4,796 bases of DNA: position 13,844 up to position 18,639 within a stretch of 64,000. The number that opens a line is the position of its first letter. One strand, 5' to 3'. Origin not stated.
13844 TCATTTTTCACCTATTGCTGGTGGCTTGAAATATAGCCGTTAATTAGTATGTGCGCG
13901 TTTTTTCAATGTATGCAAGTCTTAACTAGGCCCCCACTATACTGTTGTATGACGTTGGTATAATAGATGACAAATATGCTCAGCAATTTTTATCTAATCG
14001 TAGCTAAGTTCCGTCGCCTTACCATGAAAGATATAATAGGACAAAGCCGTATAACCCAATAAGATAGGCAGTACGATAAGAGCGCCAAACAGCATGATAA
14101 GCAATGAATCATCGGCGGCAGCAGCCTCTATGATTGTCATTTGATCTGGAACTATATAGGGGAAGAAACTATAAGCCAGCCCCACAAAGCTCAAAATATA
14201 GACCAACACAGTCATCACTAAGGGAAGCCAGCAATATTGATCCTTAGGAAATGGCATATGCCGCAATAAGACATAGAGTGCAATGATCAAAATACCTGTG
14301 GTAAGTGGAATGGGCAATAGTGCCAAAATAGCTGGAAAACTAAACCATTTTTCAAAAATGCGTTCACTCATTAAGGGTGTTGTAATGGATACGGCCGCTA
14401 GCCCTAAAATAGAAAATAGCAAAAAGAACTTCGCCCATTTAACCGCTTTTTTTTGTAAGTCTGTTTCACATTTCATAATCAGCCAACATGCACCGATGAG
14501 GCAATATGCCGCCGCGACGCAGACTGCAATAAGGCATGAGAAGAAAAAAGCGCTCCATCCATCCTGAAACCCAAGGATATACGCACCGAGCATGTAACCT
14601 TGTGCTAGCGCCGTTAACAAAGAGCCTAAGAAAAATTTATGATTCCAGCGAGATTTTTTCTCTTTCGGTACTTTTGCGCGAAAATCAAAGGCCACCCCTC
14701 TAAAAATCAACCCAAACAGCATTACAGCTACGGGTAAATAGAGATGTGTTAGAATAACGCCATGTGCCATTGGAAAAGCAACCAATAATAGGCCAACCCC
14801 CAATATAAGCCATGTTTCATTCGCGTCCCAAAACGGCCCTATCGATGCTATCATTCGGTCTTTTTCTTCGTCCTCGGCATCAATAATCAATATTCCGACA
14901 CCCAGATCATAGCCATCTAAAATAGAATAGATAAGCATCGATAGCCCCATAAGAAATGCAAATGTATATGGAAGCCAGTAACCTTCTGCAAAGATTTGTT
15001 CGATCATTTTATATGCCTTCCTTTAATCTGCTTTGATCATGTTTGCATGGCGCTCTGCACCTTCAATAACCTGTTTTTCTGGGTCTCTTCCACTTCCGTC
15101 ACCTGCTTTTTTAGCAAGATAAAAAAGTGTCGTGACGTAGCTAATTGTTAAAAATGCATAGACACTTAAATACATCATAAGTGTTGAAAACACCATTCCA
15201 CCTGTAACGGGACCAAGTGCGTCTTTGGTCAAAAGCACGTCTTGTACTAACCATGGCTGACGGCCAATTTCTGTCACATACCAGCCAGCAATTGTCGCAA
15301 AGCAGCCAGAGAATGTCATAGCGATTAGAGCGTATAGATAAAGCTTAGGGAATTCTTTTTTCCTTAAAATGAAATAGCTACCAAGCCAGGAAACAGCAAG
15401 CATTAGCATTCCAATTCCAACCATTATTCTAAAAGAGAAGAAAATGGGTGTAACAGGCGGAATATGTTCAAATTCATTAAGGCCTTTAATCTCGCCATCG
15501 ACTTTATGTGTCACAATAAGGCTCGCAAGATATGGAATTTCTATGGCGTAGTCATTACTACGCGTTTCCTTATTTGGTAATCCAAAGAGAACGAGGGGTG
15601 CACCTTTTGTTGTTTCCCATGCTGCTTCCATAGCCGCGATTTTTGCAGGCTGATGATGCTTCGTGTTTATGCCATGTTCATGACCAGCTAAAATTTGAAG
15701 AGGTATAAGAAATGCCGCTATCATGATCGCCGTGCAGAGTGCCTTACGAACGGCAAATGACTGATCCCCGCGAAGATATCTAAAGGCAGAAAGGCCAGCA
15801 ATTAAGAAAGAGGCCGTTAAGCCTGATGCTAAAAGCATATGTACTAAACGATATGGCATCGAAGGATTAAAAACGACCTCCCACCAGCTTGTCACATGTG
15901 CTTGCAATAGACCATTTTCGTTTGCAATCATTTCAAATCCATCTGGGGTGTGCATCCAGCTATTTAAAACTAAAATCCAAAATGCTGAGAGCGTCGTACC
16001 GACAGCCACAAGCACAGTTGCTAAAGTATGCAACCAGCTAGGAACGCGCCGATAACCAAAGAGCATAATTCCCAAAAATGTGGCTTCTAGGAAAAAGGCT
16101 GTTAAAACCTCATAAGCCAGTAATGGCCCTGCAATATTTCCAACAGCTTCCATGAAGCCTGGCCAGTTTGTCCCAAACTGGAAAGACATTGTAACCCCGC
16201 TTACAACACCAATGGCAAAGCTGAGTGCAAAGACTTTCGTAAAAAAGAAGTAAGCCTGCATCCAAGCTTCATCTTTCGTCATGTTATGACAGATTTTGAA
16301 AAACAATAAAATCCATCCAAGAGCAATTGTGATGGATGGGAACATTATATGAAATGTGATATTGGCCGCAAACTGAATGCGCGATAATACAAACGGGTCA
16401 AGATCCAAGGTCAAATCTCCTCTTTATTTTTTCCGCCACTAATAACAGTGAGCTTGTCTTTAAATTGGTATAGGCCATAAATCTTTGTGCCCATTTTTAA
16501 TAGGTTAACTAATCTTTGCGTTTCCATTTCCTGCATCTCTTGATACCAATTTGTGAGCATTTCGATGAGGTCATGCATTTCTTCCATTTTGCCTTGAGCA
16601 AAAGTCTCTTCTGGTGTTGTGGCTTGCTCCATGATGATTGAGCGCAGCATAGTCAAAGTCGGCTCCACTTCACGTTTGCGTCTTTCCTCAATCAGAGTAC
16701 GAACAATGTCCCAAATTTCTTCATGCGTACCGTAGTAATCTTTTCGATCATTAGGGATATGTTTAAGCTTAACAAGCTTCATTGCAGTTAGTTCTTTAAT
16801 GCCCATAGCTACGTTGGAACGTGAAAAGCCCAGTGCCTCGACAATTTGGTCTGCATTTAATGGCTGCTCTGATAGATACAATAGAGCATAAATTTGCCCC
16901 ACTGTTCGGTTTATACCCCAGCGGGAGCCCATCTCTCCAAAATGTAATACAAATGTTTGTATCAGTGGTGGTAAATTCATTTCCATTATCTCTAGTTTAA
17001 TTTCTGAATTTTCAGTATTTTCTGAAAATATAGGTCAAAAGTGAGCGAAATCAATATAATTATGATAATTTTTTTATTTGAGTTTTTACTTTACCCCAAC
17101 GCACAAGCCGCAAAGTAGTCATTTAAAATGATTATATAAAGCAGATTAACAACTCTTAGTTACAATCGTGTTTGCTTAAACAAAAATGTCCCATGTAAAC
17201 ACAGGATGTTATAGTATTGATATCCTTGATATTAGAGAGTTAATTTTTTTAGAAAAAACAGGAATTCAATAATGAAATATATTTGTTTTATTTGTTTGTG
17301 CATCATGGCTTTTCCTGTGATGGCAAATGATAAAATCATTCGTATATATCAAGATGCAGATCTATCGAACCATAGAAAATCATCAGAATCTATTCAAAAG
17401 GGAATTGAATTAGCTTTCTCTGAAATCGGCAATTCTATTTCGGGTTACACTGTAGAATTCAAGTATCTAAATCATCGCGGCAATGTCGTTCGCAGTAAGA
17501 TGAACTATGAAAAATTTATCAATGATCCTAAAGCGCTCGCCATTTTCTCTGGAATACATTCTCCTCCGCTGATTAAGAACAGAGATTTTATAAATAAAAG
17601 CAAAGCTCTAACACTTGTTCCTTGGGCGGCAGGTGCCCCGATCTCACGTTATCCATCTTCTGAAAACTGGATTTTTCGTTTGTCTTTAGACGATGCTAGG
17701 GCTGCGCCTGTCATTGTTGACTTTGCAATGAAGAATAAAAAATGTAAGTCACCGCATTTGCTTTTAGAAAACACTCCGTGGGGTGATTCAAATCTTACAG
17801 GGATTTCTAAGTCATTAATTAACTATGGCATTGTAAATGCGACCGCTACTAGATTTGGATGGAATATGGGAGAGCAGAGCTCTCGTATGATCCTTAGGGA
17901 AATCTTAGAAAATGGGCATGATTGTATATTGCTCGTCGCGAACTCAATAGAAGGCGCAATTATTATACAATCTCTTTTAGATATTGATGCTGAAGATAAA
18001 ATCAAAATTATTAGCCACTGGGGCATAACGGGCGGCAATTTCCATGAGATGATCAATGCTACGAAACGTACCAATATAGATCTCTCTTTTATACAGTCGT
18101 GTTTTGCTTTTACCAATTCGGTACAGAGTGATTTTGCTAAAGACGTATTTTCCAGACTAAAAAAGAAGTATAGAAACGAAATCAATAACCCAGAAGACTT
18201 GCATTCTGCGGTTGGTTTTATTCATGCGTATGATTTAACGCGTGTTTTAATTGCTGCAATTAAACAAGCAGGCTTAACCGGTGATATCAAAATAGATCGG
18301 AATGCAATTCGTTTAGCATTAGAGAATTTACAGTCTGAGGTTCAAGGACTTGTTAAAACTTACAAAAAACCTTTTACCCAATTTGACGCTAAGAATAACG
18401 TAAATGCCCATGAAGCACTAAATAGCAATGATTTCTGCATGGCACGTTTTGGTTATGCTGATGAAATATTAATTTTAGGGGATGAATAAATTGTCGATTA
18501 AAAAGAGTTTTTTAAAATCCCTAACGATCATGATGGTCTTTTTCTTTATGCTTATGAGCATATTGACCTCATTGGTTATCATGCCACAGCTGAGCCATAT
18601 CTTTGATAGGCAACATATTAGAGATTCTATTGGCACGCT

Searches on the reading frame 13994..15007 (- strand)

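Call 18: search_protein_families(library=pfam, proteins=[window:13994-15007:-])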
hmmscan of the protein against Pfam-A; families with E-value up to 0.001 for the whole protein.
window:13994-15007:- (337 aa): 1 family
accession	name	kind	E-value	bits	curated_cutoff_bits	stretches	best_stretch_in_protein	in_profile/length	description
PF02322.20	Cyt_bd_oxida_II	-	8.8e-82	275.3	35.6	1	12-327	1-302/302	Cytochrome bd terminal oxidase subunit II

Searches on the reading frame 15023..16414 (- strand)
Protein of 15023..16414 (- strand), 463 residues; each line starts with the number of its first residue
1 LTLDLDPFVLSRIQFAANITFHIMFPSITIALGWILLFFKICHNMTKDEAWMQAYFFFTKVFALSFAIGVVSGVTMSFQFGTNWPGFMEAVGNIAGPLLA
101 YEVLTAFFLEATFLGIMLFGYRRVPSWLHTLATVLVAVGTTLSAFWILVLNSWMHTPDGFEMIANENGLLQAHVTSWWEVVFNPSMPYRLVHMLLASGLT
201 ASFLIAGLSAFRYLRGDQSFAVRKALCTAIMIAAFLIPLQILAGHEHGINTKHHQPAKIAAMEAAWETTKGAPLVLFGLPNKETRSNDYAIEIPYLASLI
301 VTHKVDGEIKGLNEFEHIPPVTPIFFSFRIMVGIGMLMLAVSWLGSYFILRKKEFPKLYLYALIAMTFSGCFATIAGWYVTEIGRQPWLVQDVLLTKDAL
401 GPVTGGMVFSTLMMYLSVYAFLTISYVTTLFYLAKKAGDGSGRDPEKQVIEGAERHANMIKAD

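Call 18: search_protein_families(library=pfam, proteins=[window:15023-16414:-])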
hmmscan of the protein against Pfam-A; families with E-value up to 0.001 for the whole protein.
window:15023-16414:- (463 aa): 1 family
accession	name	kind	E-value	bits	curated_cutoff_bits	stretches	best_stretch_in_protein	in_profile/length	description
PF01654.22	Cyt_bd_oxida_I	-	5.1e-157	523.2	26.2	1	10-436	1-416/418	Cytochrome bd terminal oxidase subunit I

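Call 32: find_related_loci(query=window:15026-16414:-, collection=genome_contigs, flank=1000)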
Query window:15026-16414:- (463 aa) in genome_contigs; peptide patterns used: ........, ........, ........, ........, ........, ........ (x = any residue, [..] = any of these).
599 stretches matched a pattern (row limit reached: there are more); 583 encode a relative of the query (tblastn E <= 1e-3); the best 80 are kept; 80 distinct loci.
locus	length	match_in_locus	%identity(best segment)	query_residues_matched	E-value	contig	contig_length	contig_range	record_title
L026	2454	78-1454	75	3-461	0e+0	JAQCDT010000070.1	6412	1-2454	MAG: Verrucomicrobia bacterium isolate casp15-mb.89 NODE_14536_length_6412_cov_0.058292, whole genome shotgun sequence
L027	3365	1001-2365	70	2-456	0e+0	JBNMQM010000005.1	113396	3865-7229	MAG: Candidatus Azotimanducaceae bacterium isolate 3300053697_49 Ga0535652_0000168, whole genome shotgun sequence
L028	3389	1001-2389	65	3-463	0e+0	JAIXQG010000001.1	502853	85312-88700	MAG: Alphaproteobacteria bacterium isolate C4_MAG_00017 pond_C4_MAG_00017_000000000001, whole genome shotgun sequence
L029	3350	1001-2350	66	3-456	0e+0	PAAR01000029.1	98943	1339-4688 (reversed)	MAG: Micavibrio sp. isolate NAT141 29127, whole genome shotgun sequence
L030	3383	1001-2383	65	3-457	0e+0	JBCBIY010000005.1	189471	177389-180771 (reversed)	MAG: Pseudomonadota bacterium isolate J06626_12 k141_758394_length_189471_cov_66.0000, whole genome shotgun sequence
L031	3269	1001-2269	68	10-437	0e+0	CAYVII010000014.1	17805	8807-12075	MAG TPA_asm: uncultured Rickettsiales bacterium isolate SRP199154_co2_84 genome assembly, contig: NODE_1942_length_17805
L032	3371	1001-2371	61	4-461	0e+0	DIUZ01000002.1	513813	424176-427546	MAG TPA_asm: Micavibrio sp. UBA6145 UBA6145_contig_1804, whole genome shotgun sequence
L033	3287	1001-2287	67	5-437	0e+0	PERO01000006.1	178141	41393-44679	MAG: Methylobacterium sp. isolate DS2.3.33 DS2_1000037_178141, whole genome shotgun sequence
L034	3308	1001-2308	67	5-445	0e+0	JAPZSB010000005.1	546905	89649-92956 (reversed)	MAG: Beijerinckiaceae bacterium isolate LE19-338.1D c_000000004503, whole genome shotgun sequence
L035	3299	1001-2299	65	5-448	0e+0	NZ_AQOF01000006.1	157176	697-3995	Salinivibrio costicola subsp. costicola ATCC 33508 = LMG 11651 contig6, whole genome shotgun sequence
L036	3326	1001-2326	63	5-451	0e+0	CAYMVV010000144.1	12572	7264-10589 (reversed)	MAG TPA_asm: uncultured Granulosicoccaceae bacterium isolate SRP114822_co2_13 genome assembly, contig: NODE_3974_length_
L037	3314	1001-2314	65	5-451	0e+0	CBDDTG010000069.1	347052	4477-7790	MAG: Bacterioplanes sp. isolate 4bac70c8-ffff-426f-9b67-68e16a3f45a1 genome assembly, contig: contig_69, whole genome sh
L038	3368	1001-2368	65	5-462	0e+0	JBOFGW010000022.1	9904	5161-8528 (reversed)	MAG: Burkholderiaceae bacterium isolate WFFMC_MAG_062 k139_2103188_flag=1_multi=4.0000_len=9904, whole genome shotgun se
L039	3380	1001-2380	62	3-457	0e+0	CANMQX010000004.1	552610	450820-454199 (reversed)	uncultured Rhodobacteraceae bacterium isolate 2-582A.fasta genome assembly, contig: NODE_4, whole genome shotgun sequenc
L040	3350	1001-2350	63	5-459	0e+0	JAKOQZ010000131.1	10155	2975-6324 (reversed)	MAG: Pseudomonadota bacterium isolate all_maxbin.234 k201_632764, whole genome shotgun sequence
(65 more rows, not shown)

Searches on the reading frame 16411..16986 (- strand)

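Call 18: search_protein_families(library=pfam, proteins=[window:16411-16986:-])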
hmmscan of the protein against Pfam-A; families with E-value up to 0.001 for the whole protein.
window:16411-16986:- (191 aa): 1 family
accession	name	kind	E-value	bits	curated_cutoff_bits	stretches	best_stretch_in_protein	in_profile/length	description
PF12802.13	MarR_2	-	1.4e-08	35.2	27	1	24-82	2-60/61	MarR family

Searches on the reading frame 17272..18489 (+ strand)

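Call 18: search_protein_families(library=pfam, proteins=[window:17272-18489:+])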
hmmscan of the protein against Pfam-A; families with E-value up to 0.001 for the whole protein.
window:17272-18489:+ (405 aa): 1 family
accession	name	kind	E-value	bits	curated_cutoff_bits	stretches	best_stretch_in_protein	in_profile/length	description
PF13458.12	Peripla_BP_6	-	3.9e-19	70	31.7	1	37-361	17-317/343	Periplasmic binding protein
